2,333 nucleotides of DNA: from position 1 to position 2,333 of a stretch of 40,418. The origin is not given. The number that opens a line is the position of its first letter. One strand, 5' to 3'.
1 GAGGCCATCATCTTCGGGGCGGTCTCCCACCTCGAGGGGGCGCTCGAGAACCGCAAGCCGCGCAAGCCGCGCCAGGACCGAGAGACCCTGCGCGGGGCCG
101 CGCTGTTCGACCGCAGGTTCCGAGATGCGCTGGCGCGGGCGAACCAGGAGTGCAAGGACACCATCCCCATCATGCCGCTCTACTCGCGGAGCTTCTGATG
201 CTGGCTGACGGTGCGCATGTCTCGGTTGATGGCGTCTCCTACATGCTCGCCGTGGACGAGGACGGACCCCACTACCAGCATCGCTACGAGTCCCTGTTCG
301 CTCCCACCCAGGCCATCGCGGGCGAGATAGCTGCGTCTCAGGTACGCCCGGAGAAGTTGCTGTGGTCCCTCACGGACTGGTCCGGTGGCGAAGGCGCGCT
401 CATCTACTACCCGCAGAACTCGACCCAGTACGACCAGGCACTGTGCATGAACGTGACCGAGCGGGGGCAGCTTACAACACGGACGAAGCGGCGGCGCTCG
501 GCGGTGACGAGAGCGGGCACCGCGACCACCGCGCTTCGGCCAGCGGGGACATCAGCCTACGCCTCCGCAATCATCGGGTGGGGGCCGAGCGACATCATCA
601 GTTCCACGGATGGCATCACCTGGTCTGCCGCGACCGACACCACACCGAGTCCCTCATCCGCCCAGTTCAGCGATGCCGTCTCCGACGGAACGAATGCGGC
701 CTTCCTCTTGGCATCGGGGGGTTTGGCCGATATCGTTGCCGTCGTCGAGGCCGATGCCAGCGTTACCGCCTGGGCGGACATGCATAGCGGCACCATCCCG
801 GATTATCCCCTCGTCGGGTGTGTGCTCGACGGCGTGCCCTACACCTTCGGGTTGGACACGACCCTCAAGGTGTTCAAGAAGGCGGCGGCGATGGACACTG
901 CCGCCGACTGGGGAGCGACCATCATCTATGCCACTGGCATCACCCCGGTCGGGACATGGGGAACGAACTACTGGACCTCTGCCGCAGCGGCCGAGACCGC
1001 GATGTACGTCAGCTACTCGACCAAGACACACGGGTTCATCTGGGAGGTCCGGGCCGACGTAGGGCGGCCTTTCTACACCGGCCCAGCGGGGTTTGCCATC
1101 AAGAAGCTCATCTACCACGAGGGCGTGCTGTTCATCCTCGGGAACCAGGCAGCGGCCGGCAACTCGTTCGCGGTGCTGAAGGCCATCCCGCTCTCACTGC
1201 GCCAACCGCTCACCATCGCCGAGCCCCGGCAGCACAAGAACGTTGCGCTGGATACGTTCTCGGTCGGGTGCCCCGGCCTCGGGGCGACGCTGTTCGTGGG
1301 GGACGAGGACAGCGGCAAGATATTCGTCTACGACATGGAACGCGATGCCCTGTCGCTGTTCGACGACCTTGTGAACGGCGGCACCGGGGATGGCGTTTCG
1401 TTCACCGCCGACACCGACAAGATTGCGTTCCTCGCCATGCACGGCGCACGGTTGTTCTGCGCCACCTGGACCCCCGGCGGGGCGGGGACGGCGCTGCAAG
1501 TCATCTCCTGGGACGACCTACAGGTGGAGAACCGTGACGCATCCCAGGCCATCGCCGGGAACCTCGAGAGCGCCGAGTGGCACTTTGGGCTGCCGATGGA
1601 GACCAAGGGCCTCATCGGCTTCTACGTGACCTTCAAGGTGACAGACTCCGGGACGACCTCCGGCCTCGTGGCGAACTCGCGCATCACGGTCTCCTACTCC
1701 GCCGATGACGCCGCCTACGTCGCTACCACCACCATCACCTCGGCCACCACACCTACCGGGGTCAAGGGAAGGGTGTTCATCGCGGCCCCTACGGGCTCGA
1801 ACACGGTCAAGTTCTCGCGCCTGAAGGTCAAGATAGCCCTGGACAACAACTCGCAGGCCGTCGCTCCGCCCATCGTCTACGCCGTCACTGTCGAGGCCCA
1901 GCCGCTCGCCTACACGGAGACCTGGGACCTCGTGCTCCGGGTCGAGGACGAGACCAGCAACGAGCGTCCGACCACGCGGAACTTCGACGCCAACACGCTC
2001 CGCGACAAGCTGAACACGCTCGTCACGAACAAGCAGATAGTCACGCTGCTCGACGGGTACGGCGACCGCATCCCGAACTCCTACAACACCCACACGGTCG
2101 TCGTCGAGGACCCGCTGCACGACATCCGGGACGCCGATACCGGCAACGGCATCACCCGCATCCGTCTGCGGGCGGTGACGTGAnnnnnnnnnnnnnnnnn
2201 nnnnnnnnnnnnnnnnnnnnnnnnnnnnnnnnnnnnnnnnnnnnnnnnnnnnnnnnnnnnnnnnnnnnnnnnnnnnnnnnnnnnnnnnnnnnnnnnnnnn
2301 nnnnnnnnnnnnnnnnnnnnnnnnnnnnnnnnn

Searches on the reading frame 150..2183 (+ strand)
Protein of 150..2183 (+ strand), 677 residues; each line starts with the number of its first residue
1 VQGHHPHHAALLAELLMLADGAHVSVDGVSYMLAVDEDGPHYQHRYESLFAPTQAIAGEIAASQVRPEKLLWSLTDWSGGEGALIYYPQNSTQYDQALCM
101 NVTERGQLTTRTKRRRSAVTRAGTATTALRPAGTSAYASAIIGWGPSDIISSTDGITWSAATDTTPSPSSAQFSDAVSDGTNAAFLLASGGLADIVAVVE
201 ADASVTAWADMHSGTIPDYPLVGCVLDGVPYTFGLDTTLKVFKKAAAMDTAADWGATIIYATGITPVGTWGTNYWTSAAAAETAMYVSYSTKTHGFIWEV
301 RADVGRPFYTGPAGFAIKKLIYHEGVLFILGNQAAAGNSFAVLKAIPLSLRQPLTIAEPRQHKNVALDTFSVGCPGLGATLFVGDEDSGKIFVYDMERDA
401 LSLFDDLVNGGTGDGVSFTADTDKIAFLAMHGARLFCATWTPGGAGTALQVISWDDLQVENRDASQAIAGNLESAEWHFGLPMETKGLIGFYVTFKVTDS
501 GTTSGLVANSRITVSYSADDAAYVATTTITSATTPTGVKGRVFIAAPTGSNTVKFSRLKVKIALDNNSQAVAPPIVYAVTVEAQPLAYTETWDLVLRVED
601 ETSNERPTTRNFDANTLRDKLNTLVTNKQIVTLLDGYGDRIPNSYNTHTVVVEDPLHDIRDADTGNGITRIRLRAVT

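Call 17: search_protein_families(library=pfam, proteins=[window:150-2183:+], max_evalue=0.01)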
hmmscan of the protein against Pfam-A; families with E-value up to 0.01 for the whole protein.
window:150-2183:+ (677 aa): 0 families

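Call 35: search_protein_families(library=phrogs, proteins=[window:150-2183:+], max_evalue=0.01)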
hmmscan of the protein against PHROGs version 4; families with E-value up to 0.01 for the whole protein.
window:150-2183:+ (677 aa): 0 families

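Call 103: search_dna_similar(query=window:150-2183:+, collection=phages, mode=protein, max_evalue=0.001, max_rows=12)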
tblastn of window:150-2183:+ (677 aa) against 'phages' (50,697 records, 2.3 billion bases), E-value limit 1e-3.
No match.
